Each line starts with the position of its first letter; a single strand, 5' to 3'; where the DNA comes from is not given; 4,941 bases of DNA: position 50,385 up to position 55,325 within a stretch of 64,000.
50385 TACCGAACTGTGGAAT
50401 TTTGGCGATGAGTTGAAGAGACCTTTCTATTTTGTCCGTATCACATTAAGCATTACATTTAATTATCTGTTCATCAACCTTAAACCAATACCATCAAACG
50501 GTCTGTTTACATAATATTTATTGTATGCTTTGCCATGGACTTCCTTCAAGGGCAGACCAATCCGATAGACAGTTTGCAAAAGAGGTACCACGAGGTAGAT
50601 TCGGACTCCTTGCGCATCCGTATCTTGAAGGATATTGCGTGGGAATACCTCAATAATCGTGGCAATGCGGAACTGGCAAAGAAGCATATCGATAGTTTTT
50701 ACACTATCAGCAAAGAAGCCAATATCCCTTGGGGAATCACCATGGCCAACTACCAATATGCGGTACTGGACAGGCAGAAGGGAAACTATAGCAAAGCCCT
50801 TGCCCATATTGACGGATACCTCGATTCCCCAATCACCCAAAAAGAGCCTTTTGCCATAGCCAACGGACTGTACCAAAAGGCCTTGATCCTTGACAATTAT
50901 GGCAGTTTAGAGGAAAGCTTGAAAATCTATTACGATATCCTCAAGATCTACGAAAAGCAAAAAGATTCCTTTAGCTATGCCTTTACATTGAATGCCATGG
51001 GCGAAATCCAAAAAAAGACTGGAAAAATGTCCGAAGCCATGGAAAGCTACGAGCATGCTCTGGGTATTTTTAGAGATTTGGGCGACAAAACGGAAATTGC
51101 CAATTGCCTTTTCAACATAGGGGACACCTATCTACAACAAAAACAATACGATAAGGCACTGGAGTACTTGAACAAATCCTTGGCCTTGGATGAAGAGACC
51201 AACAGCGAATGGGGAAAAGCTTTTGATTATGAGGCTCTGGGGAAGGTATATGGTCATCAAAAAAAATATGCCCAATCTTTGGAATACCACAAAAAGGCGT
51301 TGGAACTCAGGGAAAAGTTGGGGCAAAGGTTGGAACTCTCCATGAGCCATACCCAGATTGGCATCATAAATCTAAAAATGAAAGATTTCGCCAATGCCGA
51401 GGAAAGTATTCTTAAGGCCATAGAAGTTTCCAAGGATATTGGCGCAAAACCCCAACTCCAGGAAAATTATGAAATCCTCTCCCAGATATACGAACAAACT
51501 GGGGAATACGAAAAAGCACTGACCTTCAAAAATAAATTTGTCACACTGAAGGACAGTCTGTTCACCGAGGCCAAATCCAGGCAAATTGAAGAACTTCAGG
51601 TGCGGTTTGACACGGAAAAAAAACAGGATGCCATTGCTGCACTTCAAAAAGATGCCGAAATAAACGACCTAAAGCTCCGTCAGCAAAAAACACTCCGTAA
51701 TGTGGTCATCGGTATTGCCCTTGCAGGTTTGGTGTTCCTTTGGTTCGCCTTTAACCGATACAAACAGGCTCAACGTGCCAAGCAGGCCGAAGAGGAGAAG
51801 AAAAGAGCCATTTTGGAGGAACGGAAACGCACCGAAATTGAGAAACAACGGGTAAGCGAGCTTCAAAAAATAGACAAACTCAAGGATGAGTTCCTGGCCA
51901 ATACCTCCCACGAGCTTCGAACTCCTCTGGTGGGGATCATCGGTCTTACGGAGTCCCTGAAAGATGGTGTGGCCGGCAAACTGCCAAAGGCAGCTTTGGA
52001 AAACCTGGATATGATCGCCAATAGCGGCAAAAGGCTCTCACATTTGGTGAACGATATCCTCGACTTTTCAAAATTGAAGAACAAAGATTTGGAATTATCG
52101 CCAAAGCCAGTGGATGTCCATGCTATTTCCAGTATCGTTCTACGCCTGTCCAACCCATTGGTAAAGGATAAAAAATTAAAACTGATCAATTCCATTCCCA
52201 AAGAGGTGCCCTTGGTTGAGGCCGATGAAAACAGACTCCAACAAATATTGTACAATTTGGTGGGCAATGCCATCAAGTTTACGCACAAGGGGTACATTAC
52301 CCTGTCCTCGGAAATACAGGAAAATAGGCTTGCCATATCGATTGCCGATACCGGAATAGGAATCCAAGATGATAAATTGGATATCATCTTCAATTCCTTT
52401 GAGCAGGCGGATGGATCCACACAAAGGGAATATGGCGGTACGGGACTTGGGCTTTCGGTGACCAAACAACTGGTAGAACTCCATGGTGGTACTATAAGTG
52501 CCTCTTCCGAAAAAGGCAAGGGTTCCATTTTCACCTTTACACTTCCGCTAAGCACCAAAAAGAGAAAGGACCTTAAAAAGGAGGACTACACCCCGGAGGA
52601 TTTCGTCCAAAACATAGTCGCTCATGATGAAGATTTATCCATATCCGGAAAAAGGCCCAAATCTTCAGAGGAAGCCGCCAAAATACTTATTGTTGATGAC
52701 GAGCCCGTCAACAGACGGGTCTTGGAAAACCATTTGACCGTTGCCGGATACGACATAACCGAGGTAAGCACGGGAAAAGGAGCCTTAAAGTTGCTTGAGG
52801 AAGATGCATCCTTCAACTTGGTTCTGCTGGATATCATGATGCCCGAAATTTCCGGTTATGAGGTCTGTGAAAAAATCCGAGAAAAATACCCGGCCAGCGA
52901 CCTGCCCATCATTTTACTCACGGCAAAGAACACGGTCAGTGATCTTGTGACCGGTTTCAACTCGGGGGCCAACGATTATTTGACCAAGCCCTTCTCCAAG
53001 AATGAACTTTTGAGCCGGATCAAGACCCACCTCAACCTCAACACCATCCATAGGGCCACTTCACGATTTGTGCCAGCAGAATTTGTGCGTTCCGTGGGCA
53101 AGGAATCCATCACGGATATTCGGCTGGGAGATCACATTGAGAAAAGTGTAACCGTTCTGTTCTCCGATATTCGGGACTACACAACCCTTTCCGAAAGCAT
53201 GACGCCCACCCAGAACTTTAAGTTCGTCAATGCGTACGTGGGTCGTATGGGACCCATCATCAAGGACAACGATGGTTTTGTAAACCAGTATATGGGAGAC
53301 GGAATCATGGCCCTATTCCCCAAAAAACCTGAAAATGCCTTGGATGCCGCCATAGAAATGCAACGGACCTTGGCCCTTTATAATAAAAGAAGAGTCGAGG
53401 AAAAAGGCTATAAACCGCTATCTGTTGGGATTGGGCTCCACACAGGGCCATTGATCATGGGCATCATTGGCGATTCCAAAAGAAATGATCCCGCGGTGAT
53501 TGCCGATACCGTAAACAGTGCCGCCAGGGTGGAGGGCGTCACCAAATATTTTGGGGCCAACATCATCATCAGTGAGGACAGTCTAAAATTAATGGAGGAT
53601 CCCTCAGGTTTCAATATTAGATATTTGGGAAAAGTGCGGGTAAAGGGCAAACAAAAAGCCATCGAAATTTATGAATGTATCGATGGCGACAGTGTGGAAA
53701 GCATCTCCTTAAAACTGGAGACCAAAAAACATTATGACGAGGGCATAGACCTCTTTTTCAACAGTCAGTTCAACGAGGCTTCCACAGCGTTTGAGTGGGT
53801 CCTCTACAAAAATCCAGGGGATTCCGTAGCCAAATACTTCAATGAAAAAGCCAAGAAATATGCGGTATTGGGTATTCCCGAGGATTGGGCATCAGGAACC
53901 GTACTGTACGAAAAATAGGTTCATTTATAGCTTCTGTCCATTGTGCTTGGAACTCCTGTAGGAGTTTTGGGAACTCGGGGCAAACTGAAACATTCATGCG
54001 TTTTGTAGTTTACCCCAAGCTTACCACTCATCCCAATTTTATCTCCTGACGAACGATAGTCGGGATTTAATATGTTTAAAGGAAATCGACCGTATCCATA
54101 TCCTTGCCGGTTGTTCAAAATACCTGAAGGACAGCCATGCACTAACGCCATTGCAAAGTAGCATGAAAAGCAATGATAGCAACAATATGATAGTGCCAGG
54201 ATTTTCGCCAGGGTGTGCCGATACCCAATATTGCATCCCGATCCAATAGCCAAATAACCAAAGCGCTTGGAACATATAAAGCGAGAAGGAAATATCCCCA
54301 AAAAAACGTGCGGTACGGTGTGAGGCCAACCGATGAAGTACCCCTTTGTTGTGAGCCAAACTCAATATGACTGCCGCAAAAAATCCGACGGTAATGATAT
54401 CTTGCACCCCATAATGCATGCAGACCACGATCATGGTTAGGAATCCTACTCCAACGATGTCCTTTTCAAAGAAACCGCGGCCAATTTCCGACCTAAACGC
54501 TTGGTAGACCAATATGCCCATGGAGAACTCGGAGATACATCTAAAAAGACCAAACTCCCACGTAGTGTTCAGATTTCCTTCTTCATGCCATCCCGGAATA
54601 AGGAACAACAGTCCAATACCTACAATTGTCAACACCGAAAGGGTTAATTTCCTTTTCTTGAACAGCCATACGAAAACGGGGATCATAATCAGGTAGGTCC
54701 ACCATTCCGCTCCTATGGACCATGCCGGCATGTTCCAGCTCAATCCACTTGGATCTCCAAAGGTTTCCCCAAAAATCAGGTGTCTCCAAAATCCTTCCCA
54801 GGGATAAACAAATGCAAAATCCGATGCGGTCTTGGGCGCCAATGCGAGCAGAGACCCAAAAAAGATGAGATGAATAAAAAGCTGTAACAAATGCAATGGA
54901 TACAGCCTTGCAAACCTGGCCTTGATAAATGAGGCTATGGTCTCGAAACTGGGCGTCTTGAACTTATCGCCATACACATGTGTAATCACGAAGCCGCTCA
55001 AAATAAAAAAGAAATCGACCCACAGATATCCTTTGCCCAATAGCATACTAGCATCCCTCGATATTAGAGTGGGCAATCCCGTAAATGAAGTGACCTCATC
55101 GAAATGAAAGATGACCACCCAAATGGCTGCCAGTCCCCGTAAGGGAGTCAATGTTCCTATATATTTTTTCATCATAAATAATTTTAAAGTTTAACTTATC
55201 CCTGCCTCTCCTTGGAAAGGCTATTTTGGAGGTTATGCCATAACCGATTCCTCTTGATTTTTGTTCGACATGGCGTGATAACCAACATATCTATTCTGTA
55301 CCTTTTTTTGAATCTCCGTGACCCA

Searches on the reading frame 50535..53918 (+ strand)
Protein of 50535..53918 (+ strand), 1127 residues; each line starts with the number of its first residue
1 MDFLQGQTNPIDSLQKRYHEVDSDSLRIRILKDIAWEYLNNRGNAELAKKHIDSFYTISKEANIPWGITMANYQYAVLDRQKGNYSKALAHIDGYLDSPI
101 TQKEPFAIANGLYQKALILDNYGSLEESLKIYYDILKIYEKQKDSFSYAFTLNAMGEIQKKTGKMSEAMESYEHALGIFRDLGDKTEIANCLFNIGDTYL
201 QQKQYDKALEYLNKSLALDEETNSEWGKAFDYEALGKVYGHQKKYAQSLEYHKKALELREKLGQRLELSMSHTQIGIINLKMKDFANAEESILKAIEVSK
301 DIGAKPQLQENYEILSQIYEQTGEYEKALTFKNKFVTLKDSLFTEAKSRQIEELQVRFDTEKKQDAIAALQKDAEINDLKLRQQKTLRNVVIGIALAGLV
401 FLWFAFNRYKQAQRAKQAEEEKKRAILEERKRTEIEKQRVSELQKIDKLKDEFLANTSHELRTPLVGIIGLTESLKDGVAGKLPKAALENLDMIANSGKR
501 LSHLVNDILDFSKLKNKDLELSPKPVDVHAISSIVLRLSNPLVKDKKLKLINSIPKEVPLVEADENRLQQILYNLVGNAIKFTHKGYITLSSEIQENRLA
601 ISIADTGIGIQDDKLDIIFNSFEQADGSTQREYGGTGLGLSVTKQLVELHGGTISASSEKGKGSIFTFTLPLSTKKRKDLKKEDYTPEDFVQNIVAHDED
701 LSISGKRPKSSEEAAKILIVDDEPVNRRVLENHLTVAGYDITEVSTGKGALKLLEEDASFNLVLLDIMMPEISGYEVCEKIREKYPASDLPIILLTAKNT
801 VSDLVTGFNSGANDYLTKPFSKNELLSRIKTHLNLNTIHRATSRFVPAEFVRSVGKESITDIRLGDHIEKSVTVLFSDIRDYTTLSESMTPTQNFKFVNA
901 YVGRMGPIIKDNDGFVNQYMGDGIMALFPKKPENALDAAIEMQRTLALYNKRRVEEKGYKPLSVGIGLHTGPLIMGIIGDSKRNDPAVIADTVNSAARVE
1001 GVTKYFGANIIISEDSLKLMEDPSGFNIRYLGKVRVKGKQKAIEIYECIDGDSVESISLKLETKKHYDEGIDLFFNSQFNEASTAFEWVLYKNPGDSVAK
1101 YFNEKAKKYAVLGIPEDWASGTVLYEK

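Call 19: search_protein_families(library=pfam, proteins=[window:50535-53918:+])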
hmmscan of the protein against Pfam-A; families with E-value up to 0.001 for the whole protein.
window:50535-53918:+ (1127 aa): 16 families
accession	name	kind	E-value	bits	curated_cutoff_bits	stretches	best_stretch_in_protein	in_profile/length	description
PF02518.31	HATPase_c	-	2.1e-31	109.1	26.4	1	564-673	2-110/111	Histidine kinase-, DNA gyrase B-, and HSP90-like ATPase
PF00072.30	Response_reg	-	1.7e-30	105.9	30.2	1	717-830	1-111/111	Response regulator receiver domain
PF13424.12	TPR_12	-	8.4e-30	103.2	30.1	4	167-221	21-77/77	Tetratricopeptide repeat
PF00211.25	Guanylate_cyc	-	5.8e-20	72.1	21.9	1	870-1042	7-176/183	Adenylate and Guanylate cyclase catalytic domain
PF00515.34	TPR_1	-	9.3e-20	70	27.8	1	189-220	1-32/34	Tetratricopeptide repeat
PF00512.31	HisKA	-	2.3e-19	69.6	26.9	1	450-516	2-65/66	His Kinase A (phospho-acceptor) domain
PF13181.12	TPR_8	-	7.9e-18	63.5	25.7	1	190-221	2-33/34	Tetratricopeptide repeat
PF07719.23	TPR_2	-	4.7e-17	61.1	27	1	189-220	1-32/34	Tetratricopeptide repeat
PF13176.12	TPR_7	-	4.1e-13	48.7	27.9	0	192-221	2-33/36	Tetratricopeptide repeat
PF13374.12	TPR_10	-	3.1e-09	37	27.5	0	234-262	7-35/42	Tetratricopeptide repeat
PF17874.7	TPR_MalT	-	2.3e-08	34.1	45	1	162-414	14-261/336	MalT-like TPR region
PF14938.12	SNAP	-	5.3e-07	29.8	25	1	124-212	89-178/282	Soluble NSF attachment protein, SNAP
PF13428.12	TPR_14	-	1.2e-06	29.1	23.5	0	193-220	5-32/44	Tetratricopeptide repeat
PF13432.12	TPR_16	-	9.7e-06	26.4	32.7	0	192-219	34-61/65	Tetratricopeptide repeat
PF24885.1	TPR_NPHP3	-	1.1e-05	25.4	100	1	141-264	91-218/239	Nephrocystin-3 TPR domain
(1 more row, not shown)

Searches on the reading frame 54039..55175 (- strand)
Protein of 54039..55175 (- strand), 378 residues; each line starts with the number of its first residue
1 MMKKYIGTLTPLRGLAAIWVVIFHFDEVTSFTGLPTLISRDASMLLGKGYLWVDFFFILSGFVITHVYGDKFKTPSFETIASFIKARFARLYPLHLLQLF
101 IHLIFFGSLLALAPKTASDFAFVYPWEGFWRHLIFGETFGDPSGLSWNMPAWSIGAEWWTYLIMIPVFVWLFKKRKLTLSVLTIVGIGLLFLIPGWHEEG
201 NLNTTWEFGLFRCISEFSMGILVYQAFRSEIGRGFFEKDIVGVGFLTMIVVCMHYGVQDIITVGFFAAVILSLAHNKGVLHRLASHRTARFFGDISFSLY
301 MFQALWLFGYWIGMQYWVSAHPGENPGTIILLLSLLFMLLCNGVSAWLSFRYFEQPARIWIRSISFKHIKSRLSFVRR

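Call 19: search_protein_families(library=pfam, proteins=[window:54039-55175:-])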
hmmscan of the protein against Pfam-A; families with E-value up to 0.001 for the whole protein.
window:54039-55175:- (378 aa): 2 families
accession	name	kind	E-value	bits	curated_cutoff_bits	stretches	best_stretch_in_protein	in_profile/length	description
PF01757.29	Acyl_transf_3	-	1.3e-24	87.4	31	1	12-341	7-320/326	Acyltransferase domain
PF10129.15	OpgC_C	-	0.00014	21.4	21.4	0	54-179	41-161/358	OpgC protein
